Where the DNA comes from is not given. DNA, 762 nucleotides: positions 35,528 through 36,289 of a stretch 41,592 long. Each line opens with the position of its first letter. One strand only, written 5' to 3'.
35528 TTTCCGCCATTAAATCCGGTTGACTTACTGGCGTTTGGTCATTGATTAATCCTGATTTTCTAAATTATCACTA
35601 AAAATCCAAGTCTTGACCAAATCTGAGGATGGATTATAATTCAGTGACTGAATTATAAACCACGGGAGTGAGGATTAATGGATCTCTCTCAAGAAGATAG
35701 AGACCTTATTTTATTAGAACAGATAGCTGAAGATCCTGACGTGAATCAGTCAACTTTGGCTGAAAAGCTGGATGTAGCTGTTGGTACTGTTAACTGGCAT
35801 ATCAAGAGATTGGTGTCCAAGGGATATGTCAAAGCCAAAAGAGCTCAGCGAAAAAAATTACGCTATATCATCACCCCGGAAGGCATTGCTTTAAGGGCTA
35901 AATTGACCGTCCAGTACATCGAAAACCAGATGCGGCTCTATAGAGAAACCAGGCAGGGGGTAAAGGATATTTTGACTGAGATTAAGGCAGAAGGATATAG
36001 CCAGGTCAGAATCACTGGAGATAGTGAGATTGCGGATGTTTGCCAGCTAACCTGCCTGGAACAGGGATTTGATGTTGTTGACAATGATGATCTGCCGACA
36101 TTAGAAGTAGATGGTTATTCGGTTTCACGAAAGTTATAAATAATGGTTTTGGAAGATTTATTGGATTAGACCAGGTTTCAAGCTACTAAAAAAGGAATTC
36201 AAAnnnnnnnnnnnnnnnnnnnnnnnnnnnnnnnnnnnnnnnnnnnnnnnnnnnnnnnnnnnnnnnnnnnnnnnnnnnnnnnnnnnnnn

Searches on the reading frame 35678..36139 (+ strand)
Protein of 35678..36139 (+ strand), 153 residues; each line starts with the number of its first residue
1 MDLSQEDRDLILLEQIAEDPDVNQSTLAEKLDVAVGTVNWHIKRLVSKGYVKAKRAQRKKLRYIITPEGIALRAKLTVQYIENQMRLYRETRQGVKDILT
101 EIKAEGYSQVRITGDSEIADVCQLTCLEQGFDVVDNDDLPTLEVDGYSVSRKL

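Call 7: search_protein_families(library=pfam, proteins=[window:35678-36139:+])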
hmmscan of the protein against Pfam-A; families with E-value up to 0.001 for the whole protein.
window:35678-36139:+ (153 aa): 8 families
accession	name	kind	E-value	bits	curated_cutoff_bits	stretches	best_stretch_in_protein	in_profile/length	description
PF13412.12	HTH_24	-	4.2e-13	49.1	21.9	1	7-52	3-48/48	Winged helix-turn-helix DNA-binding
PF12802.13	MarR_2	-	1e-06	29.2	27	1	9-57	7-56/61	MarR family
PF01047.28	MarR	-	2.3e-06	27.9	24.6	1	12-52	8-48/59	MarR family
PF24266.1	HTH_HVO_0163_N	-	3.5e-06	27.4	31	1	13-60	8-55/70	HVO_0163, N-terminal HTH domain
PF13463.12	HTH_27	-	0.00017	22.2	22.2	1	8-69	4-68/68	Winged helix DNA-binding domain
PF08279.18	HTH_11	-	0.00031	21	25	1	12-54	5-49/55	HTH domain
PF03965.22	Penicillinase_R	-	0.00044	21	22.6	1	25-66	25-65/115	Penicillinase repressor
PF01325.25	Fe_dep_repress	-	0.00075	20.1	26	0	22-54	23-55/60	Iron dependent repressor, N-terminal DNA binding domain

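Call 9: find_homologous_proteins(query=window:35678-36136:+)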
Query window:35678-36136:+ (153 aa): 6843 proteins with E <= 0.001 among 6866 candidates; the best 120 are listed.
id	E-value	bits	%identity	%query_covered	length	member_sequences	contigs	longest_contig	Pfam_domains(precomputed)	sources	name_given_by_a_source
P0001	1.5e-92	325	100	100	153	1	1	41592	PF01047.29,PF13412.13,PF12802.14,PF24266.2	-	-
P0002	1.3e-90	319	97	100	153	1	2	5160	PF01047.29,PF13412.13,PF12802.14,PF24266.2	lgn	-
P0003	6.2e-90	316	96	100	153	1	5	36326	PF01047.29,PF13412.13,PF12802.14,PF24266.2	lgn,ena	-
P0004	1.1e-89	316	97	100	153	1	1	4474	PF01047.29,PF13412.13,PF12802.14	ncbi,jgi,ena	-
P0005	2.9e-89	314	97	100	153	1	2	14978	PF01047.29,PF13412.13,PF12802.14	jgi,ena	-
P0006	8.1e-89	313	97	99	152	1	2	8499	PF01047.29,PF13412.13,PF12802.14,PF24266.2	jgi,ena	-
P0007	1.4e-88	312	96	100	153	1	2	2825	PF01047.29,PF13412.13,PF12802.14,PF24266.2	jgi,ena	-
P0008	2.3e-87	308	95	100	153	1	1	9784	PF01047.29,PF13412.13,PF08279.19,PF12802.14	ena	-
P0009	2.6e-87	308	95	99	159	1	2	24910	PF01047.29,PF13412.13,PF12802.14,PF24266.2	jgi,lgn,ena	jgi:DNA-binding MarR family transcriptional regulator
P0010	9.4e-87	306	93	99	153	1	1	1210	PF01047.29,PF13412.13,PF12802.14,PF24266.2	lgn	-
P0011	2.7e-86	305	93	100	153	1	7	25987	PF01047.29,PF13412.13,PF12802.14,PF24266.2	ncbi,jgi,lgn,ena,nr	ncbi:MAG: hypothetical protein DRI65_07835 [Chloroflexota bacterium]|nr:MAG: hypothetical protein DR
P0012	3.9e-86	304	93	99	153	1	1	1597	PF01047.29,PF13412.13,PF12802.14,PF24266.2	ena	-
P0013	8.8e-86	303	92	100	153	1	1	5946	PF01047.29,PF13412.13,PF12802.14,PF24266.2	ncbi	-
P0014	9.5e-86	303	93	99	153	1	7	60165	PF01047.29,PF13412.13,PF13463.13,PF12802.14,PF24266.2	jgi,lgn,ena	-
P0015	9.7e-86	303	93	100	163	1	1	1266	PF01047.29,PF13412.13,PF12802.14,PF24266.2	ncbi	-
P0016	6.1e-85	300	92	99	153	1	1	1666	PF01047.29,PF13412.13,PF12802.14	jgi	jgi:DNA-binding MarR family transcriptional regulator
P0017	8.5e-84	297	89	99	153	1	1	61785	PF01047.29,PF13412.13,PF13463.13,PF12802.14,PF24266.2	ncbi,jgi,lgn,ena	-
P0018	1.8e-83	295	91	99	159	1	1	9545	PF01047.29,PF13412.13,PF12802.14,PF24266.2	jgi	-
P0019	3.2e-83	295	91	99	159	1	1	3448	PF01047.29,PF13412.13,PF12802.14,PF24266.2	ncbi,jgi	-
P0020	3.3e-83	295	90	99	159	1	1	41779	PF01047.29,PF13412.13,PF13463.13,PF12802.14,PF24266.2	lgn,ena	-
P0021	3.5e-83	295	90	99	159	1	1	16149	PF01047.29,PF13412.13,PF13463.13,PF12802.14,PF24266.2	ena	-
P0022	4.3e-83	294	89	99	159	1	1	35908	PF01047.29,PF13412.13,PF13463.13,PF12802.14,PF24266.2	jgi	-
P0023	5.2e-83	294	88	99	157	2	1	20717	PF01047.29,PF13412.13,PF12802.14,PF24266.2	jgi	jgi:predicted transcriptional regulator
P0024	6.4e-83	294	89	99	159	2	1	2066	PF01047.29,PF13412.13,PF12802.14,PF24266.2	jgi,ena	-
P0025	6.8e-83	294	89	99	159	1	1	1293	PF01047.29,PF13412.13,PF12802.14,PF24266.2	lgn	-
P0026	2.3e-82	292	90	99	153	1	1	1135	PF01047.29,PF13412.13,PF12802.14,PF24266.2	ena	-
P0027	2.6e-82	292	89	99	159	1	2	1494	PF01047.29,PF13412.13,PF13463.13,PF12802.14,PF24266.2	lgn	-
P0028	6.9e-82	290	89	99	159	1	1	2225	PF01047.29,PF13412.13,PF13463.13,PF12802.14,PF24266.2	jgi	-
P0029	7.1e-82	290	89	99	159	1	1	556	PF01047.29,PF13412.13,PF12802.14,PF24266.2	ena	-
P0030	8.1e-82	290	89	99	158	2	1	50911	PF01047.29,PF13412.13,PF12802.14,PF24266.2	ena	-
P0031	1.3e-81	290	88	99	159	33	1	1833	PF01047.29,PF13412.13,PF13463.13,PF12802.14,PF24266.2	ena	-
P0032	4.2e-81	288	89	99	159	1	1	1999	PF01047.29,PF13412.13,PF13463.13,PF12802.14,PF24266.2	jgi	jgi:DNA-binding MarR family transcriptional regulator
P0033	5.3e-81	287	87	99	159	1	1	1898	PF01047.29,PF13412.13,PF12802.14,PF24266.2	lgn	-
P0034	3.5e-80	285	87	99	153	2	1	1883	PF01047.29,PF13412.13,PF12802.14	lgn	-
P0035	4.1e-80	285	87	99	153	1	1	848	PF01047.29,PF13412.13,PF12802.14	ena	-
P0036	5.3e-80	284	86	99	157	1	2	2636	PF01047.29,PF13412.13,PF12802.14,PF24266.2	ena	-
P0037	9.7e-80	283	86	99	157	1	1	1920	PF01047.29,PF13412.13,PF12802.14,PF24266.2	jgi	-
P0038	9.8e-80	283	87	98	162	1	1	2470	PF01047.29,PF13412.13,PF12802.14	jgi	jgi:DNA-binding MarR family transcriptional regulator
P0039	1.3e-79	283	87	98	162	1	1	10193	PF01047.29,PF13412.13,PF12802.14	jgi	-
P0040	1.3e-79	283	85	99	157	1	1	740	PF01047.29,PF13412.13,PF12802.14,PF24266.2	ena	-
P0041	1.5e-79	283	86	100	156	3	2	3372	PF01047.29,PF13412.13,PF13463.13,PF12802.14,PF24266.2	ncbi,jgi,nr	ncbi:MAG: winged helix-turn-helix transcriptional regulator [Chloroflexi bacterium]|nr:winged helix-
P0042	1.7e-79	283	86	99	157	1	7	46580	PF01047.29,PF13412.13,PF12802.14,PF24266.2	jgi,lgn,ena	-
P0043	1.8e-79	282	86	99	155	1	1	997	PF01047.29,PF13412.13,PF12802.14,PF24266.2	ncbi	-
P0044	1.9e-79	282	86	99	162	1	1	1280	PF01047.29,PF13412.13,PF13463.13,PF12802.14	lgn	-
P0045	1.9e-79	282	86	99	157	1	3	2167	PF01047.29,PF13412.13,PF12802.14,PF24266.2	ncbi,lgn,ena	-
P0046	2.4e-79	282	87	98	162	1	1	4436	PF01047.29,PF13412.13,PF13463.13,PF12802.14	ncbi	-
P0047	3.0e-79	282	86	99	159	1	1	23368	PF01047.29,PF13412.13,PF13463.13,PF12802.14,PF24266.2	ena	-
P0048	3.0e-79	282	87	98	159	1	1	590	PF01047.29,PF13412.13,PF12802.14,PF24266.2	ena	-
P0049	3.1e-79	282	87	98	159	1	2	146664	PF01047.29,PF13412.13,PF12802.14,PF24266.2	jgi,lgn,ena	-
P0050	3.5e-79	282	87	98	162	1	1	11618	PF01047.29,PF13412.13,PF12802.14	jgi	-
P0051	5.2e-79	281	85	99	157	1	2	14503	PF01047.29,PF13412.13,PF12802.14,PF24266.2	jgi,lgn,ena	-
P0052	6.9e-79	281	84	99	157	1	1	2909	PF01047.29,PF13412.13,PF12802.14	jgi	jgi:DNA-binding MarR family transcriptional regulator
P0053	8.9e-79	280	85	99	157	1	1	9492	PF01047.29,PF13412.13,PF12802.14,PF24266.2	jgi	-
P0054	1.1e-78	280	85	99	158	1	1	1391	PF01047.29,PF13412.13,PF12802.14,PF24266.2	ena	-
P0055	1.2e-78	280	85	99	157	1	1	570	PF01047.29,PF13412.13,PF13463.13,PF12802.14,PF24266.2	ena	-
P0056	1.3e-78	280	84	99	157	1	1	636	PF01047.29,PF13412.13,PF12802.14,PF24266.2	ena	-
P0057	1.3e-78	280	86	99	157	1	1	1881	PF01047.29,PF13412.13,PF12802.14,PF24266.2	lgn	-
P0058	1.4e-78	280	85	99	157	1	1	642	PF01047.29,PF13412.13,PF12802.14,PF24266.2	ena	-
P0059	1.6e-78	279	86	99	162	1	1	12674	PF01047.29,PF13412.13,PF12802.14,PF24266.2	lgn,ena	-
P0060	2.2e-78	279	86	98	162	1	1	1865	PF01047.29,PF13412.13,PF12802.14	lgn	-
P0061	2.2e-78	279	86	99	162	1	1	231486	PF01047.29,PF13412.13,PF12802.14,PF24266.2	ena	-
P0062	2.3e-78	279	86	99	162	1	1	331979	PF01047.29,PF13412.13,PF12802.14,PF24266.2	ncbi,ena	-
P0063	2.3e-78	279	84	99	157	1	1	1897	PF01047.29,PF13412.13,PF12802.14,PF24266.2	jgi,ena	-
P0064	3.3e-78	278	83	99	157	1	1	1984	PF01047.29,PF13412.13,PF13463.13,PF12802.14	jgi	jgi:DNA-binding MarR family transcriptional regulator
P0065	3.5e-78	278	85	99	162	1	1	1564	PF01047.29,PF13412.13,PF12802.14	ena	-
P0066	3.5e-78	278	84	99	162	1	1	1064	PF01047.29,PF13412.13,PF13463.13,PF12802.14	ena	-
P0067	3.8e-78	278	85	99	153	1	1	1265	PF01047.29,PF13412.13,PF12802.14,PF24266.2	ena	-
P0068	4.0e-78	278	87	97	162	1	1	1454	PF01047.29,PF13412.13,PF12802.14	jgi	jgi:DNA-binding MarR family transcriptional regulator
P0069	4.0e-78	278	85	97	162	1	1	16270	PF01047.29,PF13412.13,PF12802.14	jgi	jgi:DNA-binding MarR family transcriptional regulator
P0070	4.6e-78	278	86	99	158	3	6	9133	PF01047.29,PF13412.13,PF12802.14,PF24266.2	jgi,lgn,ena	-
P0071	6.3e-78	278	86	97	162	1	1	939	PF01047.29,PF13412.13,PF12802.14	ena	-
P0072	7.6e-78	277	85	99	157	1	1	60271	PF01047.29,PF13412.13,PF12802.14,PF24266.2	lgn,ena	-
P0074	1.2e-77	277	84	99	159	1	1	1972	PF01047.29,PF13412.13,PF12802.14,PF24266.2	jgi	-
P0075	1.2e-77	277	84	99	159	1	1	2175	PF01047.29,PF13412.13,PF12802.14,PF24266.2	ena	-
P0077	2.6e-77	276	86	99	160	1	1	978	PF01047.29,PF13412.13,PF13463.13,PF12802.14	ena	-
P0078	3.1e-77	275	85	97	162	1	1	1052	PF01047.29,PF13412.13,PF12802.14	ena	-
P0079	3.2e-77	275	84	99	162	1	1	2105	PF01047.29,PF13412.13,PF13463.13,PF12802.14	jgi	jgi:DNA-binding MarR family transcriptional regulator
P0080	9.0e-77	274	85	97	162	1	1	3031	PF01047.29,PF13412.13,PF12802.14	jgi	jgi:DNA-binding MarR family transcriptional regulator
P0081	1.0e-76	274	85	99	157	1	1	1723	PF01047.29,PF13412.13,PF12802.14,PF24266.2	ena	-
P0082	1.5e-76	273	83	99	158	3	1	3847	PF01047.29,PF13412.13,PF12802.14,PF24266.2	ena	-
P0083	1.5e-76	273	83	99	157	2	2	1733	PF01047.29,PF13412.13,PF12802.14,PF24266.2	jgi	-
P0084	1.9e-76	273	85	97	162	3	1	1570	PF01047.29,PF13412.13,PF12802.14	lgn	-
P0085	2.0e-76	273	84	99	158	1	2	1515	PF01047.29,PF13412.13,PF08279.19,PF13463.13,PF12802.14,PF13545.13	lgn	-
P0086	2.3e-76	272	83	99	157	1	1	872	PF01047.29,PF13412.13,PF12802.14,PF24266.2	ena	-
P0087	4.1e-76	272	82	99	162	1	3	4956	PF01047.29,PF13412.13,PF12802.14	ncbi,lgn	-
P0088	4.8e-76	271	82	97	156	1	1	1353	PF01047.29,PF13412.13,PF12802.14,PF24266.2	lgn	-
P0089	7.4e-76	271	83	97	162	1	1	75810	PF01047.29,PF13412.13,PF12802.14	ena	-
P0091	9.2e-76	270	82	99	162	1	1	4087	PF01047.29,PF13412.13,PF12802.14,PF24266.2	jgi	jgi:DNA-binding MarR family transcriptional regulator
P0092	1.2e-75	270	80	100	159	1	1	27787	PF01047.29,PF13412.13,PF12802.14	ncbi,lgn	-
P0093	1.5e-75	270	80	99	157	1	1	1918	PF01047.29,PF13412.13,PF13463.13,PF12802.14,PF24266.2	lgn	-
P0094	1.7e-75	270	82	97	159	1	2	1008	PF01047.29,PF13412.13,PF12802.14,PF24266.2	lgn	-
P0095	1.7e-75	270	83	97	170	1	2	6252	PF01047.29,PF13412.13,PF13463.13,PF12802.14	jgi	jgi:DNA-binding MarR family transcriptional regulator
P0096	2.9e-75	269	82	99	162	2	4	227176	PF01047.29,PF13412.13,PF12802.14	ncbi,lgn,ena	-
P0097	3.0e-75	269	82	99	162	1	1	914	PF01047.29,PF13412.13,PF12802.14,PF24266.2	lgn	-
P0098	3.9e-75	268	83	97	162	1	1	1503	PF01047.29,PF13412.13,PF12802.14,PF13545.13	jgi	jgi:DNA-binding MarR family transcriptional regulator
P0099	4.2e-75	268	83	98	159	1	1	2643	PF01047.29,PF13412.13,PF12802.14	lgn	-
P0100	4.4e-75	268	84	99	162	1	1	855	PF01047.29,PF13412.13,PF12802.14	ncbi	-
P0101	4.5e-75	268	80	100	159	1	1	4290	PF01047.29,PF13412.13,PF12802.14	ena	-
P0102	4.8e-75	268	83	98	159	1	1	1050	PF01047.29,PF13412.13,PF12802.14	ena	-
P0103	6.0e-75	268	83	97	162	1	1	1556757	PF01047.29,PF13412.13,PF12802.14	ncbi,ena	-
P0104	1.0e-74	267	82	97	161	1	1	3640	PF01047.29,PF13412.13,PF12802.14,PF24266.2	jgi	jgi:DNA-binding MarR family transcriptional regulator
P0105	1.0e-74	267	82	97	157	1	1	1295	PF01047.29,PF13412.13,PF13463.13,PF12802.14,PF24266.2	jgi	jgi:DNA-binding MarR family transcriptional regulator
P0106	1.2e-74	267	80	100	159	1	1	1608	PF01047.29,PF13412.13,PF12802.14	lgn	-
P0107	1.2e-74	267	80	100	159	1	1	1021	PF01047.29,PF13412.13,PF12802.14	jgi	jgi:DNA-binding MarR family transcriptional regulator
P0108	1.8e-74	266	83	97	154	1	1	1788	PF01047.29,PF13412.13,PF12802.14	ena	-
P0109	1.8e-74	266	83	97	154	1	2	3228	PF01047.29,PF13412.13,PF12802.14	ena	-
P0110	1.9e-74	266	83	97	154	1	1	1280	PF01047.29,PF13412.13,PF12802.14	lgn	-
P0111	2.2e-74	266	81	98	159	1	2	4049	PF01047.29,PF13412.13,PF12802.14,PF24266.2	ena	-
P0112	2.7e-74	266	81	97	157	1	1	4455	PF01047.29,PF13412.13,PF13463.13,PF12802.14,PF24266.2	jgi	jgi:DNA-binding MarR family transcriptional regulator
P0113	3.3e-74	265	82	98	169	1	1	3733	PF01047.29,PF13412.13,PF16871.12,PF12802.14,PF24266.2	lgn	-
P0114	3.3e-74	265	83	97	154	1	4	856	PF01047.29,PF13412.13,PF12802.14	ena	-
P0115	3.3e-74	265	83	97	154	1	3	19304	PF01047.29,PF13412.13,PF12802.14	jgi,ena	-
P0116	3.4e-74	265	83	97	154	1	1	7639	PF01047.29,PF13412.13,PF12802.14,PF24266.2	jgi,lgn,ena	-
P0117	3.6e-74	265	80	98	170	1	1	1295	PF01047.29,PF13412.13,PF13463.13,PF12802.14,PF24266.2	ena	-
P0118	4.3e-74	265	81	98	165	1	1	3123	PF01047.29,PF13412.13,PF12802.14,PF24266.2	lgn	-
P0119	4.4e-74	265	79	100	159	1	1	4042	PF01047.29,PF13412.13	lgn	-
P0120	4.9e-74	265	83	97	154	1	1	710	PF01047.29,PF13412.13,PF12802.14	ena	-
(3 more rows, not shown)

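Call 11: find_encoding_contigs(protein=P0014, flank=10000, max_places=3)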
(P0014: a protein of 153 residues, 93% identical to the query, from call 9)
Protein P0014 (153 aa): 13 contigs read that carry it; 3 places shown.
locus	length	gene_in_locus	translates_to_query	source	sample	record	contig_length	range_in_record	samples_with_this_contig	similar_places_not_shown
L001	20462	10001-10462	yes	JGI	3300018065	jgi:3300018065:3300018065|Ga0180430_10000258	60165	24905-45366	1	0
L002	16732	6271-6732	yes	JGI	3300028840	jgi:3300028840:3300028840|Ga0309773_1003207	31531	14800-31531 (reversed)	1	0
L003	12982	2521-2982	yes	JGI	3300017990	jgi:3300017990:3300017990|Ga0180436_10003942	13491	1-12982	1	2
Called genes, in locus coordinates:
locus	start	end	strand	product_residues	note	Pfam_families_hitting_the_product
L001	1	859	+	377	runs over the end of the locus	PF01757:Acyl_transf_3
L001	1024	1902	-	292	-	-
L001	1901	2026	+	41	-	-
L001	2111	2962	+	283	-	PF01061:ABC2_membrane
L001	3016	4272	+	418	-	PF00005:ABC_tran, PF14524:Wzt_C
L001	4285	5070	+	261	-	PF00685:Sulfotransfer_1, PF13469:Sulfotransfer_3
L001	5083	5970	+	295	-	PF00551:Formyl_trans_N, PF02911:Formyl_trans_C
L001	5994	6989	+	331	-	PF01073:3Beta_HSD, PF01370:Epimerase, PF02719:Polysacc_synt_2, PF04321:RmlD_sub_bind, PF07993:NAD_binding_4, PF16363:GDP_Man_Dehyd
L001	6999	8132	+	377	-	PF01041:DegT_DnrJ_EryC1, PF01212:Beta_elim_lyase (weak)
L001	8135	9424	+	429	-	PF13439:Glyco_transf_4 (weak), PF00534:Glycos_transf_1, PF13692:Glyco_trans_1_4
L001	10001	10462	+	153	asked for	PF12802:MarR_2 (weak), PF24266:HTH_HVO_0163_N (weak), PF01047:MarR (weak), PF13412:HTH_24, PF13463:HTH_27 (weak)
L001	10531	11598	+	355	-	PF01370:Epimerase, PF04321:RmlD_sub_bind, PF16363:GDP_Man_Dehyd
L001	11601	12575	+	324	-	PF01370:Epimerase, PF02719:Polysacc_synt_2 (faint), PF04321:RmlD_sub_bind, PF16363:GDP_Man_Dehyd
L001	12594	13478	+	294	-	PF05050:Methyltransf_21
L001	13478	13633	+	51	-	-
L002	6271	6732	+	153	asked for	PF12802:MarR_2 (weak), PF24266:HTH_HVO_0163_N (weak), PF01047:MarR (weak), PF13412:HTH_24, PF13463:HTH_27 (weak)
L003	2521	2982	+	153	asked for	PF12802:MarR_2 (weak), PF24266:HTH_HVO_0163_N (weak), PF01047:MarR (weak), PF13412:HTH_24, PF13463:HTH_27 (weak)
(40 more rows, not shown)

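Call 12: find_encoding_contigs(protein=P0017, flank=10000, max_places=2)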
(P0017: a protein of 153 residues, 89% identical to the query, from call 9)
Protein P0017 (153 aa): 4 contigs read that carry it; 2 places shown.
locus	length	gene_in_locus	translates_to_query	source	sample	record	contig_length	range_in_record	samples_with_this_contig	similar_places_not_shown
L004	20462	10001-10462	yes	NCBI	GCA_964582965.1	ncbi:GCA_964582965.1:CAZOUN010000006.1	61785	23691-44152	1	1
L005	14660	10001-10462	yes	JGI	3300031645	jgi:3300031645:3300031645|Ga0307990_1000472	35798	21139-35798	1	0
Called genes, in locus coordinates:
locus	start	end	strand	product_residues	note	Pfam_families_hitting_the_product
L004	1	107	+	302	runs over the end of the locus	PF00551:Formyl_trans_N, PF02911:Formyl_trans_C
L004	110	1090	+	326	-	PF01073:3Beta_HSD, PF01370:Epimerase, PF02719:Polysacc_synt_2, PF04321:RmlD_sub_bind, PF07993:NAD_binding_4, PF16363:GDP_Man_Dehyd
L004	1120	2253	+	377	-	PF01041:DegT_DnrJ_EryC1, PF01212:Beta_elim_lyase (weak)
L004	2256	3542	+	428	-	PF13439:Glyco_transf_4 (weak), PF00534:Glycos_transf_1, PF13692:Glyco_trans_1_4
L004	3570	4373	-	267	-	PF00685:Sulfotransfer_1, PF13469:Sulfotransfer_3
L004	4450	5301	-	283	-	PF00685:Sulfotransfer_1, PF13469:Sulfotransfer_3 (faint)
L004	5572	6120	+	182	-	PF00908:dTDP_sugar_isom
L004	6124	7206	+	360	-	PF00106:adh_short (faint), PF01073:3Beta_HSD, PF01370:Epimerase, PF02719:Polysacc_synt_2, PF04321:RmlD_sub_bind, PF07993:NAD_binding_4, PF16363:GDP_Man_Dehyd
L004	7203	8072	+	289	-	PF00483:NTP_transferase, PF12804:NTP_transf_3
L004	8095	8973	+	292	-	PF01370:Epimerase, PF04321:RmlD_sub_bind, PF16363:GDP_Man_Dehyd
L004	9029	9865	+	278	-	-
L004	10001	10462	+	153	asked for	PF12802:MarR_2 (weak), PF13412:HTH_24, PF24266:HTH_HVO_0163_N (weak), PF01047:MarR (weak), PF13463:HTH_27 (faint)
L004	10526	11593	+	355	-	PF01370:Epimerase, PF04321:RmlD_sub_bind, PF16363:GDP_Man_Dehyd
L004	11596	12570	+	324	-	PF01370:Epimerase, PF02719:Polysacc_synt_2 (faint), PF04321:RmlD_sub_bind, PF16363:GDP_Man_Dehyd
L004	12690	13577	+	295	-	-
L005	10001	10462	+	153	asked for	PF12802:MarR_2 (weak), PF13412:HTH_24, PF24266:HTH_HVO_0163_N (weak), PF01047:MarR (weak), PF13463:HTH_27 (faint)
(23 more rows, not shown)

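Call 13: find_encoding_contigs(protein=P0103, flank=10000, max_places=2)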
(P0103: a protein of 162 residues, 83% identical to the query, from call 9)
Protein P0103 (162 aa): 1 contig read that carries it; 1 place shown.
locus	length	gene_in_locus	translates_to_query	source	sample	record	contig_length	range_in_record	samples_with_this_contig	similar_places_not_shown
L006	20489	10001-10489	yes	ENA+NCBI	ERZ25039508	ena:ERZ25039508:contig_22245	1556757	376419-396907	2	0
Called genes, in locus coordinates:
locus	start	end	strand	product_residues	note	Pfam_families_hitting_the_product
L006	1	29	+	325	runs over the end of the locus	PF00106:adh_short (weak), PF01073:3Beta_HSD, PF01370:Epimerase, PF02719:Polysacc_synt_2, PF04321:RmlD_sub_bind, PF07993:NAD_binding_4, PF13460:NAD_binding_10, PF16363:GDP_Man_Dehyd, +1 more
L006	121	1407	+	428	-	PF13231:PMT_2 (weak)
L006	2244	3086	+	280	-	PF01061:ABC2_membrane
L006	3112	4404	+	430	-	PF00005:ABC_tran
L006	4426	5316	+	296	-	PF00551:Formyl_trans_N, PF02911:Formyl_trans_C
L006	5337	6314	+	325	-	PF01073:3Beta_HSD, PF01370:Epimerase, PF02719:Polysacc_synt_2, PF04321:RmlD_sub_bind, PF07993:NAD_binding_4, PF08659:KR (weak), PF16363:GDP_Man_Dehyd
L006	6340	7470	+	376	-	PF01041:DegT_DnrJ_EryC1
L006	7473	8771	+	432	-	PF13439:Glyco_transf_4 (weak), PF00534:Glycos_transf_1, PF13692:Glyco_trans_1_4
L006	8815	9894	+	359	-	PF01073:3Beta_HSD, PF01370:Epimerase, PF02719:Polysacc_synt_2, PF04321:RmlD_sub_bind, PF07993:NAD_binding_4 (weak), PF16363:GDP_Man_Dehyd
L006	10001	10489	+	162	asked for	PF01047:MarR (faint), PF12802:MarR_2 (faint), PF13412:HTH_24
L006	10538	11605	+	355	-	PF01370:Epimerase, PF04321:RmlD_sub_bind (weak), PF16363:GDP_Man_Dehyd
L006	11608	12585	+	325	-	PF01370:Epimerase, PF04321:RmlD_sub_bind (weak), PF16363:GDP_Man_Dehyd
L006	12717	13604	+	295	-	-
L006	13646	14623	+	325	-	PF00535:Glycos_transf_2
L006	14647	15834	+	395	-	-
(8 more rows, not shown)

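Call 21: search_solved_structures(query=window:35678-36136:+, max_evalue=1, show_alignments=2)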
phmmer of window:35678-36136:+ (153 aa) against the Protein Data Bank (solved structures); distinct sequences matched with E-value up to 1: 29.
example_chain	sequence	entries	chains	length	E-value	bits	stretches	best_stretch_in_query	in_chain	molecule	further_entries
5eri_A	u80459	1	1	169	0.0035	20.7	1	9-75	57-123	MarR family transcriptional regulator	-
6jbx_A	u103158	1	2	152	0.0036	20.6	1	9-60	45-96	Fatty acid biosynthesis transcriptional regulator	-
8za5_A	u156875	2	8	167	0.015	18.6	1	8-79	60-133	MarR-family transcriptional regulator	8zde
5hlh_A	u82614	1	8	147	0.016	18.5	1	10-66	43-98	MarR family transcriptional regulator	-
5hlg_A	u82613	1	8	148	0.016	18.5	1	10-66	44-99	MarR family transcriptional regulator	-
5hli_A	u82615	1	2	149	0.016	18.5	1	10-66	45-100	MarR family transcriptional regulator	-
3s2w_A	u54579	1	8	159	0.017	18.5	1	15-73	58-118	Transcriptional regulator, MarR family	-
9vg2_A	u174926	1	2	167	0.017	18.4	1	9-79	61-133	MarR-family transcriptional regulator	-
6o5c_A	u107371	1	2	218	0.021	18.1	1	12-78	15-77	Putative metal-dependent transcriptional regulator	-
4hbl_A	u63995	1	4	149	0.026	17.8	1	10-66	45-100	Transcriptional regulator, MarR family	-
3bdd_A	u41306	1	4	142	0.037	17.3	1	12-78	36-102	Regulatory protein MarR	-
8q90_A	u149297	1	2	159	0.047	17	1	5-64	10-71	AsnC family transcriptional regulator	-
2qz8_A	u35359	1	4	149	0.048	17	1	6-56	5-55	Probable transcriptional regulatory protein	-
3hrm_A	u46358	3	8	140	0.059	16.7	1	11-79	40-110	HTH-type transcriptional regulator sarZ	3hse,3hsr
4gxo_A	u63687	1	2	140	0.06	16.7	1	11-79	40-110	MarR family regulatory protein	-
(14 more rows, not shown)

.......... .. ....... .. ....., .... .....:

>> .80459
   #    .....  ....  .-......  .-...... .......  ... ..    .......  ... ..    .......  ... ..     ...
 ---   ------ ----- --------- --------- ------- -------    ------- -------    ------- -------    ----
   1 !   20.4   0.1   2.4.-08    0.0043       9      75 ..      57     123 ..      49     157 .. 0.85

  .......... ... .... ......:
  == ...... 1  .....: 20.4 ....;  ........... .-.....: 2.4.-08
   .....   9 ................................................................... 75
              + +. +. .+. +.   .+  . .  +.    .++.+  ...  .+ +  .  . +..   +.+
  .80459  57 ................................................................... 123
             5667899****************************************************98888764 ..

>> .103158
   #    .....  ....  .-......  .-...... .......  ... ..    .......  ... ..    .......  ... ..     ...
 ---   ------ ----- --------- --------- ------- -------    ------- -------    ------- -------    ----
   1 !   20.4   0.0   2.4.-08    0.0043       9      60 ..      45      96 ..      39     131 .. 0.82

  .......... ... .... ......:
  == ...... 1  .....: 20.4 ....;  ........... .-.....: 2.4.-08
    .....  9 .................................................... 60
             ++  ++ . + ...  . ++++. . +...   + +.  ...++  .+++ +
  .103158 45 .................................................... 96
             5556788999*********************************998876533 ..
